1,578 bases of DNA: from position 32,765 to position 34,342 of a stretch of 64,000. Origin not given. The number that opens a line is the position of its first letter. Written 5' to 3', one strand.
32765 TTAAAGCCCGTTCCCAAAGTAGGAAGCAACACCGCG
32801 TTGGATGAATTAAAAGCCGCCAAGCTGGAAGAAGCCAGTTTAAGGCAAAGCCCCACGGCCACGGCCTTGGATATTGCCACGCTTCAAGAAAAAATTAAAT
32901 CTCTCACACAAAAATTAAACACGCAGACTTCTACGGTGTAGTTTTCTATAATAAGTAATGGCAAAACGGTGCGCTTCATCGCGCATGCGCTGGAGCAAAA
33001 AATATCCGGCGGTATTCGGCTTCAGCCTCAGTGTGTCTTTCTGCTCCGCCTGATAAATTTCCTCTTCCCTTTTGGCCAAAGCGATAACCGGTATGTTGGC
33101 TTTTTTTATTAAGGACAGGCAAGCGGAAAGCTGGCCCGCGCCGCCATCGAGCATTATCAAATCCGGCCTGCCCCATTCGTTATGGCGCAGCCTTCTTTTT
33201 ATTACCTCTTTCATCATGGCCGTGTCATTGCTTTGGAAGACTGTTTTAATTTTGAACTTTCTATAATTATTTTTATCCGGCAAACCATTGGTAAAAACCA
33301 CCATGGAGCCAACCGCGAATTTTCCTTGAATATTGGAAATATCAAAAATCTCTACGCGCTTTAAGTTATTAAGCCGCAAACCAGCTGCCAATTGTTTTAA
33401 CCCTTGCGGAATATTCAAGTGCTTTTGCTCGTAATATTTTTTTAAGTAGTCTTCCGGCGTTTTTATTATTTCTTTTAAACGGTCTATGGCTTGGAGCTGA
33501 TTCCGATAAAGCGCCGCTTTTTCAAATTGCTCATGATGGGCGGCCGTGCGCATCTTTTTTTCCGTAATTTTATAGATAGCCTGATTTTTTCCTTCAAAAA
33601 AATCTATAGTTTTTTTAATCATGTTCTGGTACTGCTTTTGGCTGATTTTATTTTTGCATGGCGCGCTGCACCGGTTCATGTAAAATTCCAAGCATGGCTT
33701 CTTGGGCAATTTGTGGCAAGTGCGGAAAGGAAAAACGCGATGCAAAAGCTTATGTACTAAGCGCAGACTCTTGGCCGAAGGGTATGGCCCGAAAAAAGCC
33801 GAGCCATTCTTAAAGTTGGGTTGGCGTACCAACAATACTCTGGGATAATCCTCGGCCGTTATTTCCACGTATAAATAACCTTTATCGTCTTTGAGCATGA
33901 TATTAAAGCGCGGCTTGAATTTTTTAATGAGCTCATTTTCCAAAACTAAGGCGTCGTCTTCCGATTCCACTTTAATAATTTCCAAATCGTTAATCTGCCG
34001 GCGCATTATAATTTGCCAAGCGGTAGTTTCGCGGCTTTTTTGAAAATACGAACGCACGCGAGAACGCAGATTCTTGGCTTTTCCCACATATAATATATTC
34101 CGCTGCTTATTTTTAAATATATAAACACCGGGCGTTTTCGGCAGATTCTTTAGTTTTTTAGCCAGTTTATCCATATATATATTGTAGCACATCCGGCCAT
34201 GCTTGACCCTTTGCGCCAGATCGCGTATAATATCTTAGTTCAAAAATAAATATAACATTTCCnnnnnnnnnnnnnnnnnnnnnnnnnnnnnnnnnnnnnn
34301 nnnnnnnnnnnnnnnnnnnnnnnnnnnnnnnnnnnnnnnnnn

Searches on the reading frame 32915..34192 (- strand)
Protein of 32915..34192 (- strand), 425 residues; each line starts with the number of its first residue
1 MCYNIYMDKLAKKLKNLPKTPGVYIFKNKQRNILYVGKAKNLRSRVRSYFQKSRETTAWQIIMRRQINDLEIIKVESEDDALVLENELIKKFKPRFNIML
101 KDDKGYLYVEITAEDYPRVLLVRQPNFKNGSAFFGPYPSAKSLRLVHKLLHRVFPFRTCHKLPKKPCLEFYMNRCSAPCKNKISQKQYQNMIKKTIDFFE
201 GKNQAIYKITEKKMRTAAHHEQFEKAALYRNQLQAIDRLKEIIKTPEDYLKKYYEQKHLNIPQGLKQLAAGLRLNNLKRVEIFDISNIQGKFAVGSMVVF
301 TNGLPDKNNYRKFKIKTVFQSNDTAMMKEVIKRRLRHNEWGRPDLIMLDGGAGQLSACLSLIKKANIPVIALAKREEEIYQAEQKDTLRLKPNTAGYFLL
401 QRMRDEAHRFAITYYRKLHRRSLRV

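Call 19: search_protein_families(library=pfam, proteins=[window:32915-34192:-], max_evalue=0.01)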
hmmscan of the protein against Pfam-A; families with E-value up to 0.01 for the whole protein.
window:32915-34192:- (425 aa): 5 families
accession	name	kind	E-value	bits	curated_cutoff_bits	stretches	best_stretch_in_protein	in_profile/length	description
PF08459.17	UvrC_RNaseH_dom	-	2.6e-47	161.1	22.3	1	272-412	4-159/159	UvrC RNAse H endonuclease domain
PF01541.30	GIY-YIG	-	2.1e-12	47.6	22.6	1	22-95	3-76/78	GIY-YIG catalytic domain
PF02151.25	UVR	-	1.6e-06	28.1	21.5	1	211-237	8-34/36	UvrB/uvrC motif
PF20815.3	GIY_YIG_2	-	0.00031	21.2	22.4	1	3-54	3-56/153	GIY-YIG catalytic domain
PF14349.11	SprA_N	-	0.0086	15.5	27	0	173-281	223-326/510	Motility related/secretion protein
